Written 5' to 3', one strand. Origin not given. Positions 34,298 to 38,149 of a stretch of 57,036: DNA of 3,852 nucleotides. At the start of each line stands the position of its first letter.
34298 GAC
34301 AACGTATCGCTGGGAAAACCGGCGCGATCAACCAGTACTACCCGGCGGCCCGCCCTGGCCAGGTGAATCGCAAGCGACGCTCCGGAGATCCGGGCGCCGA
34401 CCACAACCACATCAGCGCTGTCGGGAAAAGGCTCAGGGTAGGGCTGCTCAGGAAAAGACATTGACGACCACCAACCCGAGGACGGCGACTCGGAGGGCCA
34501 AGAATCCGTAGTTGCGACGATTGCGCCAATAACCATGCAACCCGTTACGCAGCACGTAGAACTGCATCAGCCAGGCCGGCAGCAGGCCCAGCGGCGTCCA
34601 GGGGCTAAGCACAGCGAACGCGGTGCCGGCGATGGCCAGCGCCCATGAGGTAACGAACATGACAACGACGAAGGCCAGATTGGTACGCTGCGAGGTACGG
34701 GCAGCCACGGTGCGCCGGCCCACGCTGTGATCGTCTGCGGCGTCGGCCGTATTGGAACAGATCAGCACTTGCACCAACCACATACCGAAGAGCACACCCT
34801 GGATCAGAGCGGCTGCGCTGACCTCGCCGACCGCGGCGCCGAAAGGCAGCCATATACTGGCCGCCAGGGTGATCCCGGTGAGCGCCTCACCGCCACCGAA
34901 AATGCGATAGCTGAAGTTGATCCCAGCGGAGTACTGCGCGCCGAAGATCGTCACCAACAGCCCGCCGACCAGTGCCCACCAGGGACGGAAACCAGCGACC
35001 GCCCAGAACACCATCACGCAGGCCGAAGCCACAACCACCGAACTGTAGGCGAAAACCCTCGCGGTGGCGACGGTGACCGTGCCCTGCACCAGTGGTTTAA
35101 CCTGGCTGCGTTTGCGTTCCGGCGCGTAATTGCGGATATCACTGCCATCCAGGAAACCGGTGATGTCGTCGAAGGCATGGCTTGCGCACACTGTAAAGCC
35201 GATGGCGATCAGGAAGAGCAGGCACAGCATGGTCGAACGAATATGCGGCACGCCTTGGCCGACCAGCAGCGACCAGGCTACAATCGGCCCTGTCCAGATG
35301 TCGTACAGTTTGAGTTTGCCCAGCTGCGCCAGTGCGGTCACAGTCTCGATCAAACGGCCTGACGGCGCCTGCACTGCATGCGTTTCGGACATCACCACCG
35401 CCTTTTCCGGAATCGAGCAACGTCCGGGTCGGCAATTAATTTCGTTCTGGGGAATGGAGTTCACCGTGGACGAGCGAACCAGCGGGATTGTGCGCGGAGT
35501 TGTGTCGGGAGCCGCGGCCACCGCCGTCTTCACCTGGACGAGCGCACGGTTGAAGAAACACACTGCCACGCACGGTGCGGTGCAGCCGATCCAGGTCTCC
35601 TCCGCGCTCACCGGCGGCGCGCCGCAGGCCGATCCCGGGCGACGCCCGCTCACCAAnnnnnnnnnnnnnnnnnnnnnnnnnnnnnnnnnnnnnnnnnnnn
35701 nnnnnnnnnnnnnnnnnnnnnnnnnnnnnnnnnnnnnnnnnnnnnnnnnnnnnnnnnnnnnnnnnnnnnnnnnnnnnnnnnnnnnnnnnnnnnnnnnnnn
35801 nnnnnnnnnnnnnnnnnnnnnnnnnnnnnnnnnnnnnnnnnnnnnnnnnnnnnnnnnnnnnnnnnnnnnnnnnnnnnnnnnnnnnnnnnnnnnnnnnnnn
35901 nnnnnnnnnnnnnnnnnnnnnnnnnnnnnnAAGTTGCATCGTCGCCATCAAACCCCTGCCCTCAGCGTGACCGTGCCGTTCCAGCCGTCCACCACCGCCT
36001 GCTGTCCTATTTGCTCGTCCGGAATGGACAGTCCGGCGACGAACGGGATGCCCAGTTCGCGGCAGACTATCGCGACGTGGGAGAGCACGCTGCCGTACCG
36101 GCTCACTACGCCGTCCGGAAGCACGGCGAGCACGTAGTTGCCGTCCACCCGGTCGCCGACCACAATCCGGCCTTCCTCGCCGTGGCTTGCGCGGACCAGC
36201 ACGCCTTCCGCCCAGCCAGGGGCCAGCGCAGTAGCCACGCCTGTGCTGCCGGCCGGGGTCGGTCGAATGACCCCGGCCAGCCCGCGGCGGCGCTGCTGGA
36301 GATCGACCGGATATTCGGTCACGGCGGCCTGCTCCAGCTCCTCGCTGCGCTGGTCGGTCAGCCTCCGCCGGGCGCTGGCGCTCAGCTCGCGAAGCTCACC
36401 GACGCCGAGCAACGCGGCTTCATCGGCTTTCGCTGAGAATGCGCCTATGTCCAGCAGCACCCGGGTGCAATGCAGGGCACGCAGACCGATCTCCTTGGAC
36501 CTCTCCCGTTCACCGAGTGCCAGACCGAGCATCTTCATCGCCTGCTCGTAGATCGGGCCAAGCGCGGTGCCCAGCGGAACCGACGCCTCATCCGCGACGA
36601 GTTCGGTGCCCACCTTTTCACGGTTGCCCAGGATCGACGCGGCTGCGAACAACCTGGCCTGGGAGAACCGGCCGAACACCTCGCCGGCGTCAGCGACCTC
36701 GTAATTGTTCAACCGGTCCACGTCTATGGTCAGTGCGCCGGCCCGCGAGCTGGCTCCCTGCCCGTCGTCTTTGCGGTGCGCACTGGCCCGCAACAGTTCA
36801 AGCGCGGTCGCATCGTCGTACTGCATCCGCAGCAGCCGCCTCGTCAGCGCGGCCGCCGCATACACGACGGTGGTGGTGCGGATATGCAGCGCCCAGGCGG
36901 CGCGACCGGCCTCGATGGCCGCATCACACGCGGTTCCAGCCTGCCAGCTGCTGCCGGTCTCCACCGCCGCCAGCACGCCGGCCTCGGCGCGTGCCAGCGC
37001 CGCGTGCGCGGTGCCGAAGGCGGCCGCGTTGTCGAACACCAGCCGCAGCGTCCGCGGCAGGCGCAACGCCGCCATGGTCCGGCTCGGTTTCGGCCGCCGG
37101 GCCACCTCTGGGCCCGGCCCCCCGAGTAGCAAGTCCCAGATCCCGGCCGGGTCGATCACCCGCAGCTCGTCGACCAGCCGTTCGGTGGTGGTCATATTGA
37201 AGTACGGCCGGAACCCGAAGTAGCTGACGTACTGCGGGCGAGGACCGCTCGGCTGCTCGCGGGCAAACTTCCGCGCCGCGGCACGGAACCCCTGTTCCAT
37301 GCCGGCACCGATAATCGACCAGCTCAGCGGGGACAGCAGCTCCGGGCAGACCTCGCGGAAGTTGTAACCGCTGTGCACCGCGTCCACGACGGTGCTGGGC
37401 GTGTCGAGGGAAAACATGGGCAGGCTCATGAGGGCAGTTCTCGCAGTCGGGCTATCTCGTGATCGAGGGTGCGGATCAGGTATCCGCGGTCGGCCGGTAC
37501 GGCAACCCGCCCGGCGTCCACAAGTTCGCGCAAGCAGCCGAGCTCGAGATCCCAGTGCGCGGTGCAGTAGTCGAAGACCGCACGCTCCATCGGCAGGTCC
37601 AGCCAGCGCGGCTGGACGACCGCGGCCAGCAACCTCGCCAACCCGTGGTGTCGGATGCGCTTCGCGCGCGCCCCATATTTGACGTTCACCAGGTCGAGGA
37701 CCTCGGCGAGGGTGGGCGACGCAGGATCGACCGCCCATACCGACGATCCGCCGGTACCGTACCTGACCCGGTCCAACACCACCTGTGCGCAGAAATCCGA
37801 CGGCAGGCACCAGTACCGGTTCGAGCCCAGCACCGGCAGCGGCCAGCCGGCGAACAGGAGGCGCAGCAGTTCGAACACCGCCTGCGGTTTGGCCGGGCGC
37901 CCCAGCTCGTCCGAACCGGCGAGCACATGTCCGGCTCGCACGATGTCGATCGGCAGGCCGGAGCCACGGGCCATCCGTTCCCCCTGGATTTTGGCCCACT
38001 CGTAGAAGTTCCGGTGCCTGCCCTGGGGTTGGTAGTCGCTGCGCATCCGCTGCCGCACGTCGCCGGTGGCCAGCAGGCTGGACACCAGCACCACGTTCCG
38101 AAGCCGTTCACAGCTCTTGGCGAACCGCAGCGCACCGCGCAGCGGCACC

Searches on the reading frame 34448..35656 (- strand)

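Call 7: search_protein_families(library=pfam, proteins=[window:34448-35656:-], max_evalue=0.0001)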
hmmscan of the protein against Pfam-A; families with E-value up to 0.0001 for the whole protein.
window:34448-35656:- (402 aa): 1 family
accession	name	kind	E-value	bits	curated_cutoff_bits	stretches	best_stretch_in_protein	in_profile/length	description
PF01040.23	UbiA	-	8.3e-16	58.5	34.2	1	126-368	5-228/250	UbiA prenyltransferase family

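Call 72: search_protein_families(library=ncbifam, proteins=[window:34448-35656:-], max_evalue=0.001)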
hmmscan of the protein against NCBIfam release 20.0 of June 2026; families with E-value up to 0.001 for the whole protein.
window:34448-35656:- (402 aa): 3 families
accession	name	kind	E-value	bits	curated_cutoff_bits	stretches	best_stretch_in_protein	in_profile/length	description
TIGR01474.1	ubiA_proteo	equivalog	7.9e-07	28.8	275.45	1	128-358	25-237/282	4-hydroxybenzoate octaprenyltransferase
NF004749.0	PRK06080.1-1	equivalog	1.7e-06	27.4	277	1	200-360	106-263/311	1,4-dihydroxy-2-naphthoate polyprenyltransferase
NF004751.0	PRK06080.1-3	equivalog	2.3e-05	24.1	264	1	148-364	51-255/296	1,4-dihydroxy-2-naphthoate polyprenyltransferase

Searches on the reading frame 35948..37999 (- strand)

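Call 8: search_protein_families(library=pfam, proteins=[window:35948-37999:-], max_evalue=0.0001)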
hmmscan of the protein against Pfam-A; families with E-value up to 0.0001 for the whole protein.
window:35948-37999:- (683 aa): 1 family
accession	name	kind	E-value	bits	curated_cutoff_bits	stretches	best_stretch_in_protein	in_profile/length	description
PF00391.29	PEP-utilizers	-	1.9e-09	37.5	23.1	1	609-675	3-72/72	PEP-utilising enzyme, mobile domain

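Call 72: search_protein_families(library=ncbifam, proteins=[window:35948-37999:-], max_evalue=0.001)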
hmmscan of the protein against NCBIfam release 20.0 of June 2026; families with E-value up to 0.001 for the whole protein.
window:35948-37999:- (683 aa): 13 families
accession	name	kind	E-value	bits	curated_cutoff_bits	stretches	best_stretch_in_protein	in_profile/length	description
NF004881.0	PRK06241.2-2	equivalog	1.5e-08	33.4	883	1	535-679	735-889/898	phosphoenolpyruvate synthase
NF052631.1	prodigiosin_PigC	equivalog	1.6e-07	29.6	1300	1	584-679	784-881/883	prodigiosin ligase PigC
NF008283.0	PRK11061.1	equivalog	1.1e-06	27.2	583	1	623-678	334-394/748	phosphoenolpyruvate--protein phosphotransferase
NF006153.0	PRK08296.1-5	subfamily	7.8e-06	24.5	578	1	629-679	553-605/608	hypothetical protein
NF006151.0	PRK08296.1-3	equivalog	1.2e-05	24.1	693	1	629-679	550-602/604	hypothetical protein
NF004531.0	PRK05878.1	equivalog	1.5e-05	23.9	456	1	567-678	342-455/534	pyruvate, phosphate dikinase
NF004882.0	PRK06241.2-3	equivalog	2.4e-05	22.7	850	1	606-657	742-794/827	phosphoenolpyruvate synthase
NF006150.0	PRK08296.1-2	subfamily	0.00013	20.3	650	1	631-679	554-604/633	hypothetical protein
NF052632.1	undecylprod_RedH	equivalog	0.00019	19.5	1350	1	605-678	800-876/880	undecylprodigiosin ligase RedH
NF006152.0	PRK08296.1-4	equivalog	0.00026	19.5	723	1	609-679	534-607/609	hypothetical protein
NF004883.0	PRK06241.2-4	equivalog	0.00027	19.2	1063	1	610-678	840-911/928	phosphoenolpyruvate synthase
TIGR01418.1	PEP_synth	equivalog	0.00033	19.1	739.75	1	606-665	379-439/784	pyruvate, water dikinase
NF005057.0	PRK06464.1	equivalog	0.0005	18.2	598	1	608-675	385-458/798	phosphoenolpyruvate synthase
